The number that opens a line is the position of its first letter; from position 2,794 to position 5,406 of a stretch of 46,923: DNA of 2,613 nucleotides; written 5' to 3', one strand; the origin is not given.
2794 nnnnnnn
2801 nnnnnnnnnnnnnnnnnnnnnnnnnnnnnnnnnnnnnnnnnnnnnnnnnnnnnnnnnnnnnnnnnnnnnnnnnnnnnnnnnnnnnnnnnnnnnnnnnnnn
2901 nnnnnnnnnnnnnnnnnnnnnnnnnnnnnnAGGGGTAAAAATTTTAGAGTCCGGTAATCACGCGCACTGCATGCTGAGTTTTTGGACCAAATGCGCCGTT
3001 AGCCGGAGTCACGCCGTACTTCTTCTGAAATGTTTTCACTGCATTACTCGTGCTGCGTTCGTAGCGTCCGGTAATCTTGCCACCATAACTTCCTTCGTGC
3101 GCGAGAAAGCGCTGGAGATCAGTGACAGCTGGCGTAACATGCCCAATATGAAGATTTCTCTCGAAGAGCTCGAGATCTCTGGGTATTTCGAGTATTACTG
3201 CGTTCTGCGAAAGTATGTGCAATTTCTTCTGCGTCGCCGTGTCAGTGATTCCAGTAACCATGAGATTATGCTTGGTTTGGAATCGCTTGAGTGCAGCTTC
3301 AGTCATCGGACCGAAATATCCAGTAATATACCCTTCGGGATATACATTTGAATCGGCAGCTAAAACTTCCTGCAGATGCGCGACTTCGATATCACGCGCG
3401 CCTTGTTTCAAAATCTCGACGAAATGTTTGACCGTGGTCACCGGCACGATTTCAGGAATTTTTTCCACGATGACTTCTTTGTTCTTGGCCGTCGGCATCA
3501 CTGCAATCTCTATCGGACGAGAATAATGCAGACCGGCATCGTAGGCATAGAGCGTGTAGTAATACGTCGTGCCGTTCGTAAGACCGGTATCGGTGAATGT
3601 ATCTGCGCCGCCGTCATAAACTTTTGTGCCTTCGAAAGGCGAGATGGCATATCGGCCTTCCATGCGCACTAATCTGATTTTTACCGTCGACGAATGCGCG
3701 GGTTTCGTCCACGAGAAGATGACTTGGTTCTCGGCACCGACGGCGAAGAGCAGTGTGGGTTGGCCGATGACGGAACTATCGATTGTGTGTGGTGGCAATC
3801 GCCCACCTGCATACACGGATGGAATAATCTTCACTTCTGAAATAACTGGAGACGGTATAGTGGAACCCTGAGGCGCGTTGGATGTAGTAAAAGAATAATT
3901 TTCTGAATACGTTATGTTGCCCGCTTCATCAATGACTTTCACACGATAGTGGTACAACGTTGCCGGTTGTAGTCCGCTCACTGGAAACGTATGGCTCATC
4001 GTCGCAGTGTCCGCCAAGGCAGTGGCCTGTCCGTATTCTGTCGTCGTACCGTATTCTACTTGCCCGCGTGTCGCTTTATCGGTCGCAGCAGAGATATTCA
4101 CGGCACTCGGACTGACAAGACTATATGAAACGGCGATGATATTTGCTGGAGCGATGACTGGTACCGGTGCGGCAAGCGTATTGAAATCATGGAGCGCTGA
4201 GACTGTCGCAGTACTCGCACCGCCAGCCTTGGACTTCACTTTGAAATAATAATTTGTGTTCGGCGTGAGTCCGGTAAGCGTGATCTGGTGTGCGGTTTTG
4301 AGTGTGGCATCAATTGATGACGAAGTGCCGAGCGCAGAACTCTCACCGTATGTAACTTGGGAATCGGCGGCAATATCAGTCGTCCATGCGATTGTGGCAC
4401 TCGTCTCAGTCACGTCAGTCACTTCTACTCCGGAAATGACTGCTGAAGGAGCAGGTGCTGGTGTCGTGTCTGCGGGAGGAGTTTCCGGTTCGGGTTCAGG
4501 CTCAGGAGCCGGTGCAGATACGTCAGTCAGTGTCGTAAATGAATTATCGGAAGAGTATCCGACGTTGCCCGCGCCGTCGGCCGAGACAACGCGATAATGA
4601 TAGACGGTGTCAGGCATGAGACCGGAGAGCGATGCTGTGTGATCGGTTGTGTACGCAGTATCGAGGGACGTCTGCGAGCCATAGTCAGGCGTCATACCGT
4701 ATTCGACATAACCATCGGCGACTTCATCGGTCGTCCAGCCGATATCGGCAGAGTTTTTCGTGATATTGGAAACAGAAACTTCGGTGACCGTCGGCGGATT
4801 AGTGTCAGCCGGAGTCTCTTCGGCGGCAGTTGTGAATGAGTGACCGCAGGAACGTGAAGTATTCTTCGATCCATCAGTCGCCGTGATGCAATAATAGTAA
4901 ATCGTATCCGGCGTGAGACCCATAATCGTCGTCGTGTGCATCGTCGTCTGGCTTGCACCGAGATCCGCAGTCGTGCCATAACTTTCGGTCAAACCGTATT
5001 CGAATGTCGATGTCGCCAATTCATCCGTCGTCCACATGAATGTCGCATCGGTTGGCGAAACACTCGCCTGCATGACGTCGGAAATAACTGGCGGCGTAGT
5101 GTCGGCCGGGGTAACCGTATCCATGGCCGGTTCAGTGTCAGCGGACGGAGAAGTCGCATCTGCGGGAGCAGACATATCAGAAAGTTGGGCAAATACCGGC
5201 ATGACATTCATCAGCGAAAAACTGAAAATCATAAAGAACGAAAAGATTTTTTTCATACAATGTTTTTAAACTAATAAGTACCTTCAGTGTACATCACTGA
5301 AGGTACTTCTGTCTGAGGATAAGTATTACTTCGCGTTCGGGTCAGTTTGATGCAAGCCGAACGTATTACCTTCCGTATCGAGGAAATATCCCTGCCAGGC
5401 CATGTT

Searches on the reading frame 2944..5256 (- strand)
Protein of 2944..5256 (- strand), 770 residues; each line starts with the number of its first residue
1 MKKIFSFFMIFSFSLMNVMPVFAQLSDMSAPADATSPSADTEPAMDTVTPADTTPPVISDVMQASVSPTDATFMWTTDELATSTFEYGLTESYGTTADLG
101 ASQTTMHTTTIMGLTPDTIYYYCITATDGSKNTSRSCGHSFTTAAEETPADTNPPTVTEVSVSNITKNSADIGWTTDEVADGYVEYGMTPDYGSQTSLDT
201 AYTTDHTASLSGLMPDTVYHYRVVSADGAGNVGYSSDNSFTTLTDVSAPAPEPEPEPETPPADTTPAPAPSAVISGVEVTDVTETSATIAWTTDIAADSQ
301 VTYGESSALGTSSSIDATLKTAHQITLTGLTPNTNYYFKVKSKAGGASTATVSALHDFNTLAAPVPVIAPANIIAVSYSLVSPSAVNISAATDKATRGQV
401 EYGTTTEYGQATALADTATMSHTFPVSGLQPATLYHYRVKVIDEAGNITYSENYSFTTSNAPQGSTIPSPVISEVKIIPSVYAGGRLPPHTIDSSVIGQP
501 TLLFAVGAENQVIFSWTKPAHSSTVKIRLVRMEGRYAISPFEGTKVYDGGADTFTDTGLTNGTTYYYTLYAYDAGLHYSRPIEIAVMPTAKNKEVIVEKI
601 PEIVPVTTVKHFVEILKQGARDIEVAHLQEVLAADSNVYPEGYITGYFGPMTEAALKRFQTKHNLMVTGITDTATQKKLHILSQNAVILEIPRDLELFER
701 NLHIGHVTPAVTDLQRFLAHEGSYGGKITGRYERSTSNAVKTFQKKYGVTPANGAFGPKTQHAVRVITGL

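Call 44: search_protein_families(library=pfam, proteins=[window:2944-5256:-], max_evalue=0.001)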
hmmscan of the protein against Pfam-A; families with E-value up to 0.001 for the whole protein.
window:2944-5256:- (770 aa): 11 families
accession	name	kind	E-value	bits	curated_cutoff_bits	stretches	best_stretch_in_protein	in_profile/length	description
PF16656.11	Pur_ac_phosph_N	-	1.2e-39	135.2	30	4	278-359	7-92/93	Purple acid Phosphatase, N-terminal domain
PF01471.23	PG_binding_1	-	5.1e-25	87.9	23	2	624-679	4-57/57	Putative peptidoglycan binding domain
PF00041.27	fn3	-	2.3e-24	85.9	25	2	275-346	4-72/84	Fibronectin type III domain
PF16655.11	PhoD_N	-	1.7e-12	48.2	30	0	383-441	27-78/90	PhoD-like phosphatase, N-terminal domain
PF25059.1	FN3_DSCAM-DSCAML_C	-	1e-09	39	39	1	414-468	37-88/89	DSCAM/DSCAML C-terminal Fn3-like domain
PF17425.8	Arylsulfotran_N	-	2.8e-08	34.2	24.2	0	380-458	8-87/88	Arylsulfotransferase Ig-like domain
PF25788.1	Ig_Rha78A_N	-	6.4e-06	26.8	27.4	0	414-458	56-101/105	Rha78A-like, N-terminal immunoglobulin domain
PF10179.15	NDNF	-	1.4e-05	25.6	27.3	0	321-340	87-106/127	Neuron-derived neurotrophic factor, first Fn(III) domain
PF23376.1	Fn3_VIN3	-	5.9e-05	24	33.9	0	201-245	55-98/99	VIN3-like, fibronectin type-III domain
PF22986.3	Fn3_ELFN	-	0.00014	22.2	27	0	104-137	46-79/85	ELFN1/ELFN2, fibronectin type-III domain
PF12245.14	Big_3_2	-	0.00027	21.5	23.3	0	403-458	64-120/122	Bacterial Ig-like domain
